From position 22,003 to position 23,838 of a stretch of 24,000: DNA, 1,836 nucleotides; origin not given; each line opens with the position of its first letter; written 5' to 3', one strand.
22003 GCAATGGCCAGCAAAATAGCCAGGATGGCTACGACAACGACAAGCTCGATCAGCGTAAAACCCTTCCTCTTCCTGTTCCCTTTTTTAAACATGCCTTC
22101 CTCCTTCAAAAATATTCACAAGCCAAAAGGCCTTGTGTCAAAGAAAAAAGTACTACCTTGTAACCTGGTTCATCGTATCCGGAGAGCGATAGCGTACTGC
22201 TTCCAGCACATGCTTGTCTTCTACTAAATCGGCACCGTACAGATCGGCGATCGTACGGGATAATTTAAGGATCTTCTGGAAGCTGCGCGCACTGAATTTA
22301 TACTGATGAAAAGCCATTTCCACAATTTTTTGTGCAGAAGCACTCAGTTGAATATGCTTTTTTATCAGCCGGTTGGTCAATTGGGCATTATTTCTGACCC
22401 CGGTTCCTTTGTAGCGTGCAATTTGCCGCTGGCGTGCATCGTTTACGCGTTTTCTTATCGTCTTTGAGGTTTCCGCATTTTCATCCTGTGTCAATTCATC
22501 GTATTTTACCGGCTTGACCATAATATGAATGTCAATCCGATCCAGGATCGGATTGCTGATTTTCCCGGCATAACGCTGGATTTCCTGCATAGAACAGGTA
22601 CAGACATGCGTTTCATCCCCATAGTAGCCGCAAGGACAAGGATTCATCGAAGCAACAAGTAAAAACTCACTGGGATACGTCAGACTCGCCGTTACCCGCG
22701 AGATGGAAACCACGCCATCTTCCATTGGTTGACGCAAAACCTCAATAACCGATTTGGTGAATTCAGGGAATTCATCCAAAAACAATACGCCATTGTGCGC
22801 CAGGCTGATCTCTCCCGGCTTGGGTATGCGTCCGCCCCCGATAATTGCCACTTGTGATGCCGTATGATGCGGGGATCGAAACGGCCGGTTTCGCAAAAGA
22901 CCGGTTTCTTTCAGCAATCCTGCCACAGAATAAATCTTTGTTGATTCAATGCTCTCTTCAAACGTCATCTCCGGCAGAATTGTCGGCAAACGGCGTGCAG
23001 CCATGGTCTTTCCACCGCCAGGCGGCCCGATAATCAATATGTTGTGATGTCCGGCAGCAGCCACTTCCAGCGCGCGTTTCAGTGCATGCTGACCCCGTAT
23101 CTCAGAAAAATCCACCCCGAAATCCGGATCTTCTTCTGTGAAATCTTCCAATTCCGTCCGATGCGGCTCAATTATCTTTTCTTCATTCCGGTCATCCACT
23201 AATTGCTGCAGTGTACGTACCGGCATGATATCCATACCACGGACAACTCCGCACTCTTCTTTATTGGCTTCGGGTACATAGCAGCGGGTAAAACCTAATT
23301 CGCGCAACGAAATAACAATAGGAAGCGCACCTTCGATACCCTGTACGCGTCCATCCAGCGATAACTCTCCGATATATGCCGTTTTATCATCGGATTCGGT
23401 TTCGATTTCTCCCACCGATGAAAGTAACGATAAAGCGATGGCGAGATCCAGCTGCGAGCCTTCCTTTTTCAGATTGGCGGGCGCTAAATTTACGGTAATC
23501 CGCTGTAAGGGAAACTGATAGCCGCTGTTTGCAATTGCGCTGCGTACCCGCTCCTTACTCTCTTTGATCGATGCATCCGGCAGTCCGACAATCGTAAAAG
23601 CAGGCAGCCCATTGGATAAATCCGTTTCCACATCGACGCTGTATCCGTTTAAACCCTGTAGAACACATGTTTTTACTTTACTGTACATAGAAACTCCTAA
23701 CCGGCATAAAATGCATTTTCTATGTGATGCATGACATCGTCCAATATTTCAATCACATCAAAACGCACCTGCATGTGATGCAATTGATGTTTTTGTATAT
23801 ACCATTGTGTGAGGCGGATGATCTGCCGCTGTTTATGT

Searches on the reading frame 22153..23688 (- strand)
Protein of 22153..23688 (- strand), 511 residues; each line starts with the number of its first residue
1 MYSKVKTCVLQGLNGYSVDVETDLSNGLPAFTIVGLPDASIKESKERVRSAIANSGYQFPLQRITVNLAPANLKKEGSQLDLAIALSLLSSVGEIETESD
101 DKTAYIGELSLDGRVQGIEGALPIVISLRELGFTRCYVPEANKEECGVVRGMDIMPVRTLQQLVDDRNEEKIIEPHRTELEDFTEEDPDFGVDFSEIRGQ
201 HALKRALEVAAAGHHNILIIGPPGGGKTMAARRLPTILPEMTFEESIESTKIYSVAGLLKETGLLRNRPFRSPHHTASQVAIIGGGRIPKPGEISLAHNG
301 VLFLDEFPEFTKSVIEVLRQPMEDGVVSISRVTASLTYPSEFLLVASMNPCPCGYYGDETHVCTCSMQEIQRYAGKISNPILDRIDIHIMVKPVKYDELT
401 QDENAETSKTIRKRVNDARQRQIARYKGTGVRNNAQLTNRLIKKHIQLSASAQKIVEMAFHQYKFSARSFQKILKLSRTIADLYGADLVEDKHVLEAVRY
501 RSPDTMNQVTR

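Call 8: search_protein_families(library=ncbifam, proteins=[window:22153-23688:-])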
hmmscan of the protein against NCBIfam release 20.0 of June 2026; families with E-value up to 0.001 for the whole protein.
window:22153-23688:- (511 aa): 14 families
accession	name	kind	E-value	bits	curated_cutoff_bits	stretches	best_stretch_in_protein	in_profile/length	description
TIGR00368.1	TIGR00368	hypoth_equivalog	3.7e-174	580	362.4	1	10-501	6-499/499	YifB family Mg chelatase-like AAA ATPase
NF007365.0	PRK09862.1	equivalog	7.4e-125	417.4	530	1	3-505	4-496/506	YifB family Mg chelatase-like AAA ATPase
TIGR02902.1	spore_lonB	equivalog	1.7e-15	56.6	723.3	2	193-327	63-204/531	ATP-dependent protease LonB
TIGR02442.1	Cob-chelat-sub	hypoth_equivalog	6.4e-15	54.6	779.45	1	284-350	113-179/641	putative cobaltochelatase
TIGR00764.1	lon_rel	equivalog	3.6e-12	45.7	516.6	1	66-165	489-590/608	ATP-dependent protease LonB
TIGR02903.1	spore_lon_C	equivalog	7.5e-10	37.9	678.8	1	193-328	152-295/615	Lon family ATP-dependent protease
TIGR02031.1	BchD-ChlD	equivalog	8.4e-08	31.3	499.55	1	217-352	19-145/608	magnesium chelatase ATPase subunit D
TIGR02030.1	BchI-ChlI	equivalog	9.1e-08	31.6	466.95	1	281-350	114-183/337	magnesium chelatase ATPase subunit I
TIGR00416.1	sms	equivalog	1.1e-07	30.9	403.05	1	73-162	366-452/454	DNA repair protein RadA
TIGR00635.1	ruvB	equivalog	6.8e-07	28.6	299.05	0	279-328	57-111/305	Holliday junction branch migration DNA helicase RuvB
NF000868.0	PRK00080.1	equivalog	1.4e-06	27.5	282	0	295-329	99-133/330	Holliday junction branch migration DNA helicase RuvB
NF038308.1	RNA_repair_RtcR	equivalog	1.4e-05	24.2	650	0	289-346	269-324/530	RNA repair transcriptional activator RtcR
TIGR00763.1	lon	equivalog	5.2e-05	21.9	608.05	1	71-161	695-788/795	endopeptidase La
TIGR03922.1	T7SS_EccA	equivalog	0.00052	18.7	466.65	0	203-242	302-340/557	type VII secretion AAA-ATPase EccA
